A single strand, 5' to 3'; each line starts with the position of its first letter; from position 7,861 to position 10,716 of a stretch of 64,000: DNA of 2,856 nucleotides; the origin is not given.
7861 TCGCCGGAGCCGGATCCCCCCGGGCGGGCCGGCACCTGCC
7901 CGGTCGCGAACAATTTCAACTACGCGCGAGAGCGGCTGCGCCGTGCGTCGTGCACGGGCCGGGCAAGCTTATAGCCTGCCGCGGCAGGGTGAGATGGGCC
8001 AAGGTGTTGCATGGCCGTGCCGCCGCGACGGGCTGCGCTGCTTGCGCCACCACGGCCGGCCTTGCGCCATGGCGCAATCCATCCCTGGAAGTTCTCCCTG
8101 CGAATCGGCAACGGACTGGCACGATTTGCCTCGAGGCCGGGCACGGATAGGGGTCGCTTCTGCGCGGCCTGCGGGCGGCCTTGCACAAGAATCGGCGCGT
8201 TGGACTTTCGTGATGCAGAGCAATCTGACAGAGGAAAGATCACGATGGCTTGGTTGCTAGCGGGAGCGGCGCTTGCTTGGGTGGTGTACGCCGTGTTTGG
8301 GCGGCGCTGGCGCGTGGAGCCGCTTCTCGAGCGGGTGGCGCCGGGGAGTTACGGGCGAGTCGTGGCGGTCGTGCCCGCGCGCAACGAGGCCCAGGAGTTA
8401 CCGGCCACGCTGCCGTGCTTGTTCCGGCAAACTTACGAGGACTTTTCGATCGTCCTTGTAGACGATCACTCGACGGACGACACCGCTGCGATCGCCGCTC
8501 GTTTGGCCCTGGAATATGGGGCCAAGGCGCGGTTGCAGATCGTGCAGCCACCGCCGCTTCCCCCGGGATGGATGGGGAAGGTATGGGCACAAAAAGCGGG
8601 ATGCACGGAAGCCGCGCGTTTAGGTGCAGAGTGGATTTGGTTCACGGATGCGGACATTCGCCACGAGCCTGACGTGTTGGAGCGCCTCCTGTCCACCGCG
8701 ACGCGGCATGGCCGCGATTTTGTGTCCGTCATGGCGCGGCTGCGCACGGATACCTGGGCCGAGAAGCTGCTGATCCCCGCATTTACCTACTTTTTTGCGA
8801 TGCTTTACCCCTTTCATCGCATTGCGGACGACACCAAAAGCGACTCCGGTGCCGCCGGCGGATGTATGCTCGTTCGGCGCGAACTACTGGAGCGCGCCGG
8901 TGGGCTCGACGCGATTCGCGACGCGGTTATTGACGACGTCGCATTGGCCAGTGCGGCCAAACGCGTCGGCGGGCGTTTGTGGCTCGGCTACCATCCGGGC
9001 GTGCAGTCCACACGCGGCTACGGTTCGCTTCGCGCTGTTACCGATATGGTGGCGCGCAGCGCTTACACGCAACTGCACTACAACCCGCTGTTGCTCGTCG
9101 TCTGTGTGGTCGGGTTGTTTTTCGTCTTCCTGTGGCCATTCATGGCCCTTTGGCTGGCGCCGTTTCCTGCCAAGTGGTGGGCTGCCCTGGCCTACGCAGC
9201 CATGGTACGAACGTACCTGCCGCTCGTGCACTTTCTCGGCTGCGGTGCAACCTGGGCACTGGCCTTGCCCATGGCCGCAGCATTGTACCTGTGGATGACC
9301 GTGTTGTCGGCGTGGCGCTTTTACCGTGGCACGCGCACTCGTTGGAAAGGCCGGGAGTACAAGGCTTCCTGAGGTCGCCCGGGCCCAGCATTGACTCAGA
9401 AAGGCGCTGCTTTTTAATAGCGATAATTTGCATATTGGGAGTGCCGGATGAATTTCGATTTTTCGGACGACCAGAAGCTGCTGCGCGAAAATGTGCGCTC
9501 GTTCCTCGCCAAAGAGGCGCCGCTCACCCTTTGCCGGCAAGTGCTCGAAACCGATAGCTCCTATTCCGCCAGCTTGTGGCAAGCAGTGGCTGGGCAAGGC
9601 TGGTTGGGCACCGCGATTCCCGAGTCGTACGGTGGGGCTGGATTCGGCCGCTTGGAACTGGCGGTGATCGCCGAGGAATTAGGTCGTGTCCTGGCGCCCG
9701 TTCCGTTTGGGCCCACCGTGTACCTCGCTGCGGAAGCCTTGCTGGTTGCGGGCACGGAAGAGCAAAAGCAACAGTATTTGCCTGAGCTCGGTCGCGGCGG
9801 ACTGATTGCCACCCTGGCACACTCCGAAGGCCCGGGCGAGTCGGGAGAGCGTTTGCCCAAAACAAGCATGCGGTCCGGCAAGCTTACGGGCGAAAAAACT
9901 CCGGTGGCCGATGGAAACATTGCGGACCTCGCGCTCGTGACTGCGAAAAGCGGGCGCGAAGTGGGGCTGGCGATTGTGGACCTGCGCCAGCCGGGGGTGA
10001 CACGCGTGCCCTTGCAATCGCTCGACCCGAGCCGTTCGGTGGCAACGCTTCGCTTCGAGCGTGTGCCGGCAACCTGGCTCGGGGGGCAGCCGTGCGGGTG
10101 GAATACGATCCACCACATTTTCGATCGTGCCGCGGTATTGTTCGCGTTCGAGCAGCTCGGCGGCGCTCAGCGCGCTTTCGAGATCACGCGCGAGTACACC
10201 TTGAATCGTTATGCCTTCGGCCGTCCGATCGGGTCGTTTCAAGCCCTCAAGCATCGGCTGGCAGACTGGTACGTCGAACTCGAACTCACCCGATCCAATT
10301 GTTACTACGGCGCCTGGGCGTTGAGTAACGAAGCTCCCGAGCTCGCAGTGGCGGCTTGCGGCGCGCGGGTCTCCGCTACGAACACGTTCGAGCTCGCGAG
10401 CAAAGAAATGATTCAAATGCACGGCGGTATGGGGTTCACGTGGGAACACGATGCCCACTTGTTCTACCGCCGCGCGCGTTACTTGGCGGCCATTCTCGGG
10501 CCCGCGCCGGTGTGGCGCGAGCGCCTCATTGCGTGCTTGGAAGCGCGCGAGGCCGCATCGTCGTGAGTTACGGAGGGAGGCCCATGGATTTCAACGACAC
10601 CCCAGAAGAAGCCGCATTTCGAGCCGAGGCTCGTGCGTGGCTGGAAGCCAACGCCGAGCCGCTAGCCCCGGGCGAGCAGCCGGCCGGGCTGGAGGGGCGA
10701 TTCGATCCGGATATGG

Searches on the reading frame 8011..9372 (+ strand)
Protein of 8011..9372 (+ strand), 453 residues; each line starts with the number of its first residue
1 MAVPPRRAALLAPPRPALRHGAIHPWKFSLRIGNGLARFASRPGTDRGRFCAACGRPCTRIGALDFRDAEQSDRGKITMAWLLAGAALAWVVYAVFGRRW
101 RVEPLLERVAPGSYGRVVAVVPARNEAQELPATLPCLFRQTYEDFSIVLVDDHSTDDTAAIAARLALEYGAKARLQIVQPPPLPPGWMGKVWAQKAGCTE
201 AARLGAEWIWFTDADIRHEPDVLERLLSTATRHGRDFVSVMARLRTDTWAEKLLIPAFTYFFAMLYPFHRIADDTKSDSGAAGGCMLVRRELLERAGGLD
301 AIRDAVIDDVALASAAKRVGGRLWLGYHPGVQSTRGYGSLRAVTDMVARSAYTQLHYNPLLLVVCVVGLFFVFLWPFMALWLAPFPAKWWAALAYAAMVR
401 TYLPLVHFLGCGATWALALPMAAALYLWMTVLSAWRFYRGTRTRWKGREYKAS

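Call 73: search_protein_families(library=pfam, proteins=[window:8011-9372:+], max_evalue=0.001)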
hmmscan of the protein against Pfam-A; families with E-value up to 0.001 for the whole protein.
window:8011-9372:+ (453 aa): 3 families
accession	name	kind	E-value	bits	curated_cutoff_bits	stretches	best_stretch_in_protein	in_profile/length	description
PF00535.33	Glycos_transf_2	-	1.6e-23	83.9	23.3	1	120-295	3-166/168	Glycosyl transferase family 2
PF13506.12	Glyco_transf_21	-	3.3e-17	62.9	21.7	1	184-345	12-167/174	Glycosyl transferase family 21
PF13641.12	Glyco_tranf_2_3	-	1.4e-15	58.4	27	1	117-336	3-214/230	Glycosyltransferase like family 2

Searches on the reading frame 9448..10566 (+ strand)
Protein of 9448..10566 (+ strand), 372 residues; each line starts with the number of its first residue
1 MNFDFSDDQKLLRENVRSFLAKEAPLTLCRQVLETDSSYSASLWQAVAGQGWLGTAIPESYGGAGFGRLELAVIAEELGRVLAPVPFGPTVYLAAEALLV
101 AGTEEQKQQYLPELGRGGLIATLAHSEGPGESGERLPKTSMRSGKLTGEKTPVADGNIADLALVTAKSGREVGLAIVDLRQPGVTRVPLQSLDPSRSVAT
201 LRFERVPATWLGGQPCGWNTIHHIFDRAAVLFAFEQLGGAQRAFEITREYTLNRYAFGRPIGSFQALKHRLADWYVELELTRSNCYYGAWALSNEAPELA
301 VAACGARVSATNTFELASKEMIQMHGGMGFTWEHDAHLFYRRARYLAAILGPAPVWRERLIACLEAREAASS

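Call 73: search_protein_families(library=pfam, proteins=[window:9448-10566:+], max_evalue=0.001)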
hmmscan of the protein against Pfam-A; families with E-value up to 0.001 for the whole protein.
window:9448-10566:+ (372 aa): 3 families
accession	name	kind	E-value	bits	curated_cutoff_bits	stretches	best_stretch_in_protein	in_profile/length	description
PF00441.29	Acyl-CoA_dh_1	-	7.4e-29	101.3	22.4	1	217-358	3-143/150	Acyl-CoA dehydrogenase, C-terminal domain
PF02771.21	Acyl-CoA_dh_N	-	1.4e-25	90.3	22.9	1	6-117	1-112/113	Acyl-CoA dehydrogenase, N-terminal domain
PF02770.24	Acyl-CoA_dh_M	-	0.0009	19.8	33.3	0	145-192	29-81/97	Acyl-CoA dehydrogenase, middle domain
